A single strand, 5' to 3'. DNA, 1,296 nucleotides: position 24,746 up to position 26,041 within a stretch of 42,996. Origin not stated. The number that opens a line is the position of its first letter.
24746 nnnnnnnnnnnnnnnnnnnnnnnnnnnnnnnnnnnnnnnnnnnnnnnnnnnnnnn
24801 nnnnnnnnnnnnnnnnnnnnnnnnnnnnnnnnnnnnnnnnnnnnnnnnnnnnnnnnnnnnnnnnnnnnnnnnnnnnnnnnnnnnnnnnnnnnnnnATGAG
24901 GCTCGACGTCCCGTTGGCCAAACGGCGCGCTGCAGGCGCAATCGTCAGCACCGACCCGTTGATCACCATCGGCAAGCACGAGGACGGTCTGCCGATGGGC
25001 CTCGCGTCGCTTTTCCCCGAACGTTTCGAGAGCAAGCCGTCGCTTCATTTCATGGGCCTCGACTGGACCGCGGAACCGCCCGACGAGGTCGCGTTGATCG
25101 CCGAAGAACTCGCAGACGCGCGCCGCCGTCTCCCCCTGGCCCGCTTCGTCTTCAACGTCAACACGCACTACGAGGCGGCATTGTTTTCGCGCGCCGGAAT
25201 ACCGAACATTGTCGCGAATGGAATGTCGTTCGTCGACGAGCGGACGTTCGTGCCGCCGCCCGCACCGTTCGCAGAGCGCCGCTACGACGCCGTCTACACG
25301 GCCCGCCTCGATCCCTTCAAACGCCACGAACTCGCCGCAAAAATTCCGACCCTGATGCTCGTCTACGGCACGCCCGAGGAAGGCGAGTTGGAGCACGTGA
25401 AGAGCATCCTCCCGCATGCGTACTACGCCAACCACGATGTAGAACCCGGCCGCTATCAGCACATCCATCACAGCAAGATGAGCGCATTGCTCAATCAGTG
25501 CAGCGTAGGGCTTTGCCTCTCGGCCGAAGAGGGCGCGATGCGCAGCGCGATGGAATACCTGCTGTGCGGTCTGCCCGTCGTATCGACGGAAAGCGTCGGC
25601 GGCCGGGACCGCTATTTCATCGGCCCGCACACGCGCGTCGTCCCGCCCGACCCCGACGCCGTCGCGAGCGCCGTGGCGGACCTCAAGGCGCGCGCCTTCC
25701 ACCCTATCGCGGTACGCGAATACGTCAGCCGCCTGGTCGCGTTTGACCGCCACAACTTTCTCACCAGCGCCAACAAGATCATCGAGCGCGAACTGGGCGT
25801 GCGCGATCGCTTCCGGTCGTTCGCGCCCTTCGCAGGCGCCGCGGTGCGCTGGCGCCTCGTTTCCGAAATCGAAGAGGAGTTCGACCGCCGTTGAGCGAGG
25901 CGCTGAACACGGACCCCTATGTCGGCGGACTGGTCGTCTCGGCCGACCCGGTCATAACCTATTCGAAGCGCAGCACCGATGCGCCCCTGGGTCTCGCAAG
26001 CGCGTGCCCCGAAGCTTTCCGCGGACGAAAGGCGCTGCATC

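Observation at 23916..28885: Five tandem, translationally coupled ~330-aa paralogues in two alternating subtypes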

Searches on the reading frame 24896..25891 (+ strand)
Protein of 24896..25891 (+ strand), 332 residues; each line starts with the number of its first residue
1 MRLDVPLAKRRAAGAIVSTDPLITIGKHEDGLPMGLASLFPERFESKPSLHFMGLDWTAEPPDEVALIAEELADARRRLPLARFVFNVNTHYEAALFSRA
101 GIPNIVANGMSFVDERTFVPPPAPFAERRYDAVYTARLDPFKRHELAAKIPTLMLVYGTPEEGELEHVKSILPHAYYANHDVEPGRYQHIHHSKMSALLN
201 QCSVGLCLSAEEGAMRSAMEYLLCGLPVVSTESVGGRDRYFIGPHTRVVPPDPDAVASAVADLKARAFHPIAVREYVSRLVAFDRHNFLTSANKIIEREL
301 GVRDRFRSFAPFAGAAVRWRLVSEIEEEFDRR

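Call 4: search_protein_families(library=pfam, proteins=[window:24896-25891:+], max_evalue=1)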
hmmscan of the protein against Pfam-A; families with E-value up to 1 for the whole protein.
window:24896-25891:+ (332 aa): 5 families
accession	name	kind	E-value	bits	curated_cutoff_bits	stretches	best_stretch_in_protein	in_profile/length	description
PF13692.12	Glyco_trans_1_4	-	5.5e-08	33.6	27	1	188-263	67-139/142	Glycosyl transferases group 1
PF00534.26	Glycos_transf_1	-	3.9e-06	26.9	26.4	1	188-263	79-155/172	Glycosyl transferases group 1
PF20706.3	GT4-conflict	-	0.00014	21.4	26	1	151-235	232-315/385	Family 4 Glycosyltransferase in conflict systems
PF07868.16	DUF1655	-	0.18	12.3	20.1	1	255-284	6-34/55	Protein of unknown function (DUF1655)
PF22772.2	WsaF_C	-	0.23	11.7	27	1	183-260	56-132/133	WsaF, C-terminal domain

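Call 5: search_protein_families(library=ncbifam, proteins=[window:24896-25891:+], max_evalue=1)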
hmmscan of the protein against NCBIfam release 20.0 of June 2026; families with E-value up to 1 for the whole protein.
window:24896-25891:+ (332 aa): 3 families
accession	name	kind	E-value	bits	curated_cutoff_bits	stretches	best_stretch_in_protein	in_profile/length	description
NF041876.1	EPS_EpsE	equivalog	0.013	14.7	400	1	193-265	287-360/389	exopolysaccharide biosynthesis GT4 family glycosyltransferase EpsE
TIGR03088.1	stp2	hypoth_equivalog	0.013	14.5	409.05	1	195-261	266-333/374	TIGR03088 family PEP-CTERM/XrtA system glycosyltransferase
TIGR04047.1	MSMEG_0565_glyc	hypoth_equivalog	0.022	13.8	259.85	1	190-280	265-354/373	MSMEG_0565 family glycosyltransferase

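Call 6: find_homologous_proteins(query=window:24896-25891:+)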
Query window:24896-25891:+ (332 aa): 632 proteins with E <= 0.001 among 8000 candidates; the best 120 are listed.
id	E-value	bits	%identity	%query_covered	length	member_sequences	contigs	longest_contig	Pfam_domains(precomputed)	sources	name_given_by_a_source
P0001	2.2e-218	742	99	100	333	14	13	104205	PF00534.27,PF13692.13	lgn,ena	-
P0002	4.5e-178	609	80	100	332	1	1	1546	PF00534.27,PF13692.13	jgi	jgi:glycosyltransferase involved in cell wall biosynthesis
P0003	2.7e-143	495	69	97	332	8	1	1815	PF13692.13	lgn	-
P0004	3.5e-124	432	62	96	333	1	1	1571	PF13692.13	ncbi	-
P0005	3.4e-123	429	61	96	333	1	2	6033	-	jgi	jgi:glycosyltransferase involved in cell wall biosynthesis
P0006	4.2e-122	426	61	97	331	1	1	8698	-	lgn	-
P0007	1.9e-121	423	61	96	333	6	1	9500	-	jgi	jgi:glycosyltransferase involved in cell wall biosynthesis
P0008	4.7e-120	419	62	97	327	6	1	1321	PF13692.13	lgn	-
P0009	6.6e-116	405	60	95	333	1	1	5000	-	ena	-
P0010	9.3e-113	395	58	94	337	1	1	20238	PF13692.13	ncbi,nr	ncbi:MAG: glycosyltransferase [Alphaproteobacteria bacterium]|nr:glycosyltransferase [Alphaproteobac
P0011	2.0e-112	394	58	96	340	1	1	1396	PF13692.13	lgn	-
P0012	4.6e-110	386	57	95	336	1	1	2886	PF13692.13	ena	-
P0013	5.1e-110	386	58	95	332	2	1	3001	PF00534.27,PF13692.13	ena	-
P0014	1.1e-107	378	55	95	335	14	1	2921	-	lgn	-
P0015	6.0e-107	376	54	96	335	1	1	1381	-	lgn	-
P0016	5.7e-106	373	54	96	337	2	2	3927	PF13692.13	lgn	-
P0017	5.7e-106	373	53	95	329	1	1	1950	PF13692.13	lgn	-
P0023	9.9e-104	365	54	94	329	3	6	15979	PF00534.27,PF13692.13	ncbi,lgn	ncbi:MAG: glycosyltransferase [Micropepsaceae bacterium]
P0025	6.4e-103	363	54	95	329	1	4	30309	PF13692.13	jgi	jgi:glycosyltransferase involved in cell wall biosynthesis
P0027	1.2e-101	358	53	95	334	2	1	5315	PF13692.13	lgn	-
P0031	3.8e-99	350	50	97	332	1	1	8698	PF00534.27,PF13692.13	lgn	-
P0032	6.2e-99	349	54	96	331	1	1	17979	PF00534.27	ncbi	-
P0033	2.2e-98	348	52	93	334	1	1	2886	PF13692.13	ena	-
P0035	3.1e-97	344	49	96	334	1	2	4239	PF00534.27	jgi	jgi:hypothetical protein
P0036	3.7e-97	344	53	95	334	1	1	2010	PF13692.13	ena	-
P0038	4.0e-95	337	53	95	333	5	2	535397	PF00534.27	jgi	jgi:glycosyltransferase involved in cell wall biosynthesis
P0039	3.4e-94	334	54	93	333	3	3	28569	PF00534.27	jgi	-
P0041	2.3e-93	331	52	95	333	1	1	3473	PF00534.27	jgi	jgi:glycosyltransferase involved in cell wall biosynthesis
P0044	3.7e-82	294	47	93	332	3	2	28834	PF13692.13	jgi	-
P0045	2.1e-81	292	45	94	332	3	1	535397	PF13692.13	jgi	jgi:glycosyltransferase involved in cell wall biosynthesis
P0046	3.9e-81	291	45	94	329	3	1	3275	PF13692.13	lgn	-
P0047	5.4e-81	290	47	93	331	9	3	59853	PF13692.13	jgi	-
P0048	6.5e-80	287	46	95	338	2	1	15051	PF13692.13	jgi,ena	-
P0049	6.6e-80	287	46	94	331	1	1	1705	PF13692.13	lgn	-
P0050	7.8e-80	287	45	93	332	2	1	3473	PF13692.13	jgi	jgi:glycosyltransferase involved in cell wall biosynthesis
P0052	4.8e-79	284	44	93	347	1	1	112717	PF13692.13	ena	-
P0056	6.6e-78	280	45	94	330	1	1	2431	PF13692.13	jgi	jgi:glycosyltransferase involved in cell wall biosynthesis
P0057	8.3e-78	280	45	94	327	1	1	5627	PF13692.13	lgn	-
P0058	6.2e-76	274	44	95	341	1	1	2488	PF00534.27,PF13692.13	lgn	-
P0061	3.0e-75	272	43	95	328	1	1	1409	PF13692.13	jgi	jgi:glycosyltransferase involved in cell wall biosynthesis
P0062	3.1e-75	272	42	92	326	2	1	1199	PF00534.27,PF13692.13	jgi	jgi:glycosyltransferase involved in cell wall biosynthesis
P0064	2.7e-74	268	53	73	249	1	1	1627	PF00534.27,PF13692.13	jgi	jgi:glycosyltransferase involved in cell wall biosynthesis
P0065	4.2e-74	268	43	95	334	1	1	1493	PF00534.27,PF13692.13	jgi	jgi:glycosyltransferase involved in cell wall biosynthesis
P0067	8.9e-74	267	42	96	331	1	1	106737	PF13524.13,PF13692.13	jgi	jgi:glycosyltransferase involved in cell wall biosynthesis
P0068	1.1e-73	266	41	96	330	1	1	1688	PF13692.13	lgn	-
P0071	2.1e-71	259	45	90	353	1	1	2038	PF13692.13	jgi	jgi:hypothetical protein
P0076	1.6e-70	256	46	91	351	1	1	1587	PF13692.13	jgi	jgi:glycosyltransferase involved in cell wall biosynthesis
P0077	3.7e-70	255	44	90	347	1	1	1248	PF00534.27,PF13692.13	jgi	jgi:hypothetical protein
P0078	2.5e-69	252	43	96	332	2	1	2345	PF13524.13,PF13692.13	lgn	-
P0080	9.8e-69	250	41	92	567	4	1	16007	PF00534.27,PF13692.13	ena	-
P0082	9.1e-68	247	41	91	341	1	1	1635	PF00534.27,PF13692.13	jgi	jgi:hypothetical protein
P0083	1.2e-67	247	41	91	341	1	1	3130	PF00534.27,PF13692.13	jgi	jgi:hypothetical protein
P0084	1.4e-67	246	43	93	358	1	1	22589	PF13692.13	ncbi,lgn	-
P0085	4.5e-67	245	44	96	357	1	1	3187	PF13692.13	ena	-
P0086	5.5e-67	244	44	90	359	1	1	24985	PF00534.27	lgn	-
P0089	4.5e-66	241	41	94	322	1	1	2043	PF13692.13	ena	-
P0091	8.1e-66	241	42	94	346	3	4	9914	PF00534.27,PF13692.13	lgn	-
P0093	1.1e-65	240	41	95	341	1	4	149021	PF00534.27,PF13692.13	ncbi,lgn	-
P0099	5.1e-65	238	40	95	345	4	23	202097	PF00534.27,PF13692.13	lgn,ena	-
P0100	7.9e-65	237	41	90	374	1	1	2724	PF00534.27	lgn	-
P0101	1.4e-64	237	42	92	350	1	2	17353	PF13692.13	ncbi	-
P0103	1.9e-64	236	42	90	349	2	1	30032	PF00534.27,PF13692.13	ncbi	-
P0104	9.1e-64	234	41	91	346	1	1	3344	PF00534.27,PF13692.13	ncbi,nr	ncbi:MAG: glycosyltransferase [Alphaproteobacteria bacterium]|nr:glycosyltransferase [Alphaproteobac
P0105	1.5e-63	233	41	91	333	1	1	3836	PF13692.13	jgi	-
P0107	5.2e-63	231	38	95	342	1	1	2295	PF00534.27,PF13692.13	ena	-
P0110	1.3e-62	230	42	90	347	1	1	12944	PF13692.13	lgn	-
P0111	1.5e-62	230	44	86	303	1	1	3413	PF00534.27,PF13692.13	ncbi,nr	ncbi:MAG TPA: glycosyltransferase, partial [Aestuariivirga sp.]|nr:glycosyltransferase [Aestuariivir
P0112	9.8e-62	227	39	91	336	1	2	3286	PF00534.27,PF13692.13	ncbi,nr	ncbi:MAG: glycosyltransferase family 4 protein [Candidatus Scalindua sp.]|nr:glycosyltransferase fam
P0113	1.3e-61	227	42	92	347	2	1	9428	PF13692.13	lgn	-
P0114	4.0e-61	225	41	90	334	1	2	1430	PF00534.27,PF13692.13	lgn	-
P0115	5.9e-61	225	38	94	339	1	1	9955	PF00534.27,PF13692.13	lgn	-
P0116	6.1e-61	225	42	91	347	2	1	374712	PF00534.27,PF13692.13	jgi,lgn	-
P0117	4.1e-60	222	39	91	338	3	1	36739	PF00534.27,PF13692.13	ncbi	-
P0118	5.3e-60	221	40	90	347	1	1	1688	PF13692.13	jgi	-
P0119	5.6e-60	221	39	89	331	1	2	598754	PF00534.27,PF13692.13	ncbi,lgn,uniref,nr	ncbi:hypothetical protein SAMN06297129_1682 [Pseudooceanicola antarcticus]|uniref:Glycosyl transfera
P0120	2.4e-59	219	39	95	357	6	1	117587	PF00534.27,PF13692.13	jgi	-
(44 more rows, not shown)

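Call 7: search_solved_structures(query=window:24896-25891:+, max_evalue=10, show_alignments=2)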
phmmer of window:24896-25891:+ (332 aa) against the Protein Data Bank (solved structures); distinct sequences matched with E-value up to 10: 6.
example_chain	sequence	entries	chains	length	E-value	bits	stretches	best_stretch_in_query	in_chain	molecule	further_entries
5w53_A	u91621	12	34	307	0.43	13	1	176-211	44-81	Reticulocyte binding protein 2, putative | Reticulocyte binding protein 2b | Plasmodium vivax reticulocyte binding protein 2b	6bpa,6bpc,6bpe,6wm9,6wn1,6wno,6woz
4pqg_A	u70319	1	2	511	0.44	13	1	175-262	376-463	Glycosyltransferase Gtf1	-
9dzc_A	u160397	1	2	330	1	11.8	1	176-208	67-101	Reticulocyte-binding protein 2b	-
9dzd_A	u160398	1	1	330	1.1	11.7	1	176-207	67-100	Reticulocyte-binding protein 2b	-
6d03_E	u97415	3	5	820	1.4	11.3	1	176-211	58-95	Reticulocyte binding protein 2, putative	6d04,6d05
9nuc_A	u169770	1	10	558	1.6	11.2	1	108-190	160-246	Glucose-6-phosphate isomerase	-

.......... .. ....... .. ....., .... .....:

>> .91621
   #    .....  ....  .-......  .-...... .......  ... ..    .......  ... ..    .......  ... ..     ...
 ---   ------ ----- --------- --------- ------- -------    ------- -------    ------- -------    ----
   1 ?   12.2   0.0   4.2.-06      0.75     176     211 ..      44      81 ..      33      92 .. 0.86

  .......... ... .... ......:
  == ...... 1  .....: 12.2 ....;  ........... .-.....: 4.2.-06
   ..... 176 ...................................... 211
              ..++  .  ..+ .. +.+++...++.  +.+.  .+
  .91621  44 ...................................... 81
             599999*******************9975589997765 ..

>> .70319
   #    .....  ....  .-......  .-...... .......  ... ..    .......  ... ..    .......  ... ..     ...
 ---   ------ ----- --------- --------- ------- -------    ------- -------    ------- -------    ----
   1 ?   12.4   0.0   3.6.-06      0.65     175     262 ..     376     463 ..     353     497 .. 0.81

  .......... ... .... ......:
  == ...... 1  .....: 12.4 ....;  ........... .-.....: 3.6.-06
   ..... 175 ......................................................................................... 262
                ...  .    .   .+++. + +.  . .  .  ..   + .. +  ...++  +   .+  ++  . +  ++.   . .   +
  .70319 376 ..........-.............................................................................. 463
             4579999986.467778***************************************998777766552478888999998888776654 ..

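Call 14: find_related_loci(query=A1, collection=genome_contigs, flank=10000)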
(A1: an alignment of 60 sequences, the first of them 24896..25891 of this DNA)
Query A1 (332 aa) in genome_contigs; peptide patterns used: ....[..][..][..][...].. (x = any residue, [..] = any of these).
51 stretches matched a pattern; 35 encode a relative of the query (tblastn E <= 1e-3); 35 distinct loci.
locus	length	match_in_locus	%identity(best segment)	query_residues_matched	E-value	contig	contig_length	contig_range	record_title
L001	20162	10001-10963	69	8-329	1e-139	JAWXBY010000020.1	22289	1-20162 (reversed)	MAG: Alphaproteobacteria bacterium isolate MP8IB2.145 k99_141596, whole genome shotgun sequence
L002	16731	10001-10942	58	8-320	8e-117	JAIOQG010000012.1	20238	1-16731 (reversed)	MAG: Alphaproteobacteria bacterium isolate LakeFargette_0920_ALND_MAG_61_16 LacPavin_0920_ALND_scaffold_137415, whole ge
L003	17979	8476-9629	54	12-327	6e-104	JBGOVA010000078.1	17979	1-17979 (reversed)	MAG: Micropepsaceae bacterium isolate OBJ_0618_7090110_126 k141_9077957_length_17979_cov_13.0004, whole genome shotgun s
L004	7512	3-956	52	9-325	5e-102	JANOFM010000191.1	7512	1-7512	MAG: Alphaproteobacteria bacterium isolate SOY_64_metabat_57 SOY_64_k141_2115041, whole genome shotgun sequence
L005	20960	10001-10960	51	12-330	1e-101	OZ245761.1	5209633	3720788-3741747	MAG: Micropepsaceae bacterium isolate e7f57dc3-0177-448b-864b-a3f88f5d25ea genome assembly, chromosome: 1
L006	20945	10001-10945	44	13-324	2e-90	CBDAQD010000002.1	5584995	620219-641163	MAG: Hyphomicrobiales bacterium isolate 9748b210-d60d-4ec4-9e47-c99c5e148e46 genome assembly, contig: contig_2, whole ge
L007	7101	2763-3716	41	15-332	2e-71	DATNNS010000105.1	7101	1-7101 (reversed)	MAG TPA_asm: Rhizomicrobium sp. isolate SMAG_U11511 k141_285644, whole genome shotgun sequence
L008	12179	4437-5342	43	15-312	6e-70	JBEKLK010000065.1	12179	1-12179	MAG: Rhizomicrobium sp. isolate SPRUCE 369 SPRUCE_369_65, whole genome shotgun sequence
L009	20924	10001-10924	40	16-317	4e-65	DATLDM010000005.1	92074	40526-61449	MAG TPA_asm: Aestuariivirga sp. isolate SMAG_U14350 k141_1541192, whole genome shotgun sequence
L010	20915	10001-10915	42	16-315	2e-60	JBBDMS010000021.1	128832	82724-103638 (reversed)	MAG: Dongiaceae bacterium isolate LejiaB_64_15 Lejia_B_175_length_128832_cov_9, whole genome shotgun sequence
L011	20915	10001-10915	41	16-315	4e-60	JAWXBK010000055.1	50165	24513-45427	MAG: Rhodospirillaceae bacterium isolate MP6IB1.145 k99_538137, whole genome shotgun sequence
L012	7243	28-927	37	16-314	5e-60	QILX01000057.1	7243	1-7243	MAG: Hyphomicrobiales bacterium isolate SZUA-8 Ga0063293_10013644, whole genome shotgun sequence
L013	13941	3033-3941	37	16-312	8e-56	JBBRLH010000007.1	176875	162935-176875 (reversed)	MAG: Hyphomicrobiales bacterium isolate La1_concoct.301 LA1C_C.301_k141_3508883L_176875_cov_25.0465, whole genome shotgu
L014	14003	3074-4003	36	14-318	2e-55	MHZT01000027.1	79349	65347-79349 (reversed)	MAG: Rhodobacterales bacterium RIFCSPHIGHO2_02_FULL_62_130 rifcsphigho2_02_scaffold_250, whole genome shotgun sequence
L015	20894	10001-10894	36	14-312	4e-55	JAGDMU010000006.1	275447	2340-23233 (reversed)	MAG: Proteobacteria bacterium isolate CTSoil_042 scaffold_40, whole genome shotgun sequence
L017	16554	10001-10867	38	11-297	4e-53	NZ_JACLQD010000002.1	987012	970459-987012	Paragemmobacter straminiformis strain CAM-8 contig002_Gemmobacter, whole genome shotgun sequence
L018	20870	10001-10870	38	15-299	1e-49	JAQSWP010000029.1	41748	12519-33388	MAG: Alphaproteobacteria bacterium isolate C_No_T20_C_bin.81 scaffold_1923, whole genome shotgun sequence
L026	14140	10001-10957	33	16-327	8e-38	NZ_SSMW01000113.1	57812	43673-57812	MAG: Bradyrhizobium sp. isolate LY.8 113, whole genome shotgun sequence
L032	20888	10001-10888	39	7-301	4e-59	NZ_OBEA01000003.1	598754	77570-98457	Pseudooceanicola antarcticus strain CGMCC 1.12662, whole genome shotgun sequence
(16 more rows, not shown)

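Call 21: predict_structure(alignment_id=A1)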
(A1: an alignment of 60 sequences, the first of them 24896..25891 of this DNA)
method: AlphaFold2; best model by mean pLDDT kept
length: 332 residues; sequences in the alignment: 60
mean_pLDDT: 95.1   pTM: 0.92
mean pLDDT of the five models: 95.1, 94.1, 93.9, 93.4, 93.3
residues with pLDDT >= 90: 301; 70-90: 27; 50-70: 4; < 50: 0
segments of 3 or more residues with pLDDT < 50: none
pLDDT, mean of each block of 10 residues (from residue 1): 78 95 95 94 96 96 95 98 98 98 97 96 89 97 97 97 96 97 86 94 97 94 98 95 97 99 97 98 98 98 97 92 93 72
secondary structure, 60 per line:
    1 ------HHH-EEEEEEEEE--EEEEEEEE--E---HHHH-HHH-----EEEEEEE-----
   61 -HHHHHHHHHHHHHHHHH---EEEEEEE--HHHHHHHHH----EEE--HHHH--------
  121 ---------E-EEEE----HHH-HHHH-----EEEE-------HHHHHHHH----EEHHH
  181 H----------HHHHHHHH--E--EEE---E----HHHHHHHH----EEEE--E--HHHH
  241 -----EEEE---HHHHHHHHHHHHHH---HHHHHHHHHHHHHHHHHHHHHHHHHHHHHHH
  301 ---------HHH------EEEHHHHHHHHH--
elements in order: E11-19 E22-29 H36-39 E49-55 H62-78 E82-88 H91-99 E104-106 H109-112 E132-135 H144-147 E153-156 H164-171 H178-181 H192-199 E205-207 H216-223 E228-231 H237-240 E246-249 H253-266 H270-300 E319-321 H322-330

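Call 23: fold_search(model_id=the predicted structure, library=pdb)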
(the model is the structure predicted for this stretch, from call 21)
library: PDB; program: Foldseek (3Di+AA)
matches with E <= 10: 928; with E <= 0.001: 175
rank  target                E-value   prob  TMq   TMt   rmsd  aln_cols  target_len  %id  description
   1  9v0l                  6.1e-09  1.00  0.53  0.50   4.7       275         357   17  UDP-binding PsBGluT, a tetrahydrobiopterin glucosyltransferase from Pseudanabaena sp. Chao 1811 (released 2025-11-26)
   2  7qsg_A                5.7e-08  1.00  0.46  0.41   8.8       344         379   15  Methylmannose polysaccharide mannosyltransferase from M. hassiacum (released 2023-01-25)
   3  9v0w_B                7.2e-08  1.00  0.44  0.41   7.2       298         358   16  UDP-Glc:tetrahydrobiopterin glucosyltransferase from Pseudanabaena sp. Chao 1811 (released 2025-11-26)
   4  7vfl_A                8.1e-08  1.00  0.45  0.32   7.2       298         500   16  Crystal structure of SdgB (UDP, NAG, and O-glycosylated SD peptide-binding form) (released 2021-11-24)
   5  7qsg_B                8.6e-08  1.00  0.45  0.49   5.0       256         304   18  Methylmannose polysaccharide mannosyltransferase from M. hassiacum (released 2023-01-25)
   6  4xso_A                1.7e-07  1.00  0.51  0.47   7.3       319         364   13  Crystal structure of apo-form Alr3699/HepE from Anabaena sp. strain PCC 7120 (released 2016-01-13)
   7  8ixq_C                1.9e-07  1.00  0.46  0.38   8.7       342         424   18  Structure of glycosyltransferase LmbT in complex with GDP and ergothioneine (released 2024-04-03)
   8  8ixp_C                2.8e-07  1.00  0.45  0.38   7.7       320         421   18  Apo structure of glycosyltransferase LmbT wild type (released 2024-04-03)
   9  7vfo_B                3.0e-07  1.00  0.44  0.31   7.4       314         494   15  Crystal structure of SdgB (Phosphate-binding form) (released 2021-11-24)
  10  3s27_H                3.1e-07  1.00  0.43  0.21  12.0       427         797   13  The crystal structure of sucrose synthase-1 from Arabidopsis thaliana and its functional implications. (released 2011-08-24)
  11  6kih_A                3.3e-07  1.00  0.48  0.41   7.0       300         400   18  Sucrose-phosphate synthase (tll1590) from Thermosynechococcus elongatus (released 2020-05-27)
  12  7vfk_A                4.2e-07  1.00  0.39  0.28   7.9       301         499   15  Crystal structure of SdgB (ligand-free form) (released 2021-11-24)
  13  7ec6_A                4.7e-07  1.00  0.39  0.28   8.0       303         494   16  Crystal structure of SdgB (complexed with peptides) (released 2022-03-16)
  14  3mbo_C                5.0e-07  1.00  0.50  0.46   6.1       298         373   15  Crystal Structure of the Glycosyltransferase BaBshA bound with UDP and L-malate (released 2010-09-29)
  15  8jjn_B                5.3e-07  1.00  0.42  0.44   7.6       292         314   16  Structure of SenB in complex with UDP-Glc and PO4- at 1.98 Angstroms resolution (released 2024-02-07)
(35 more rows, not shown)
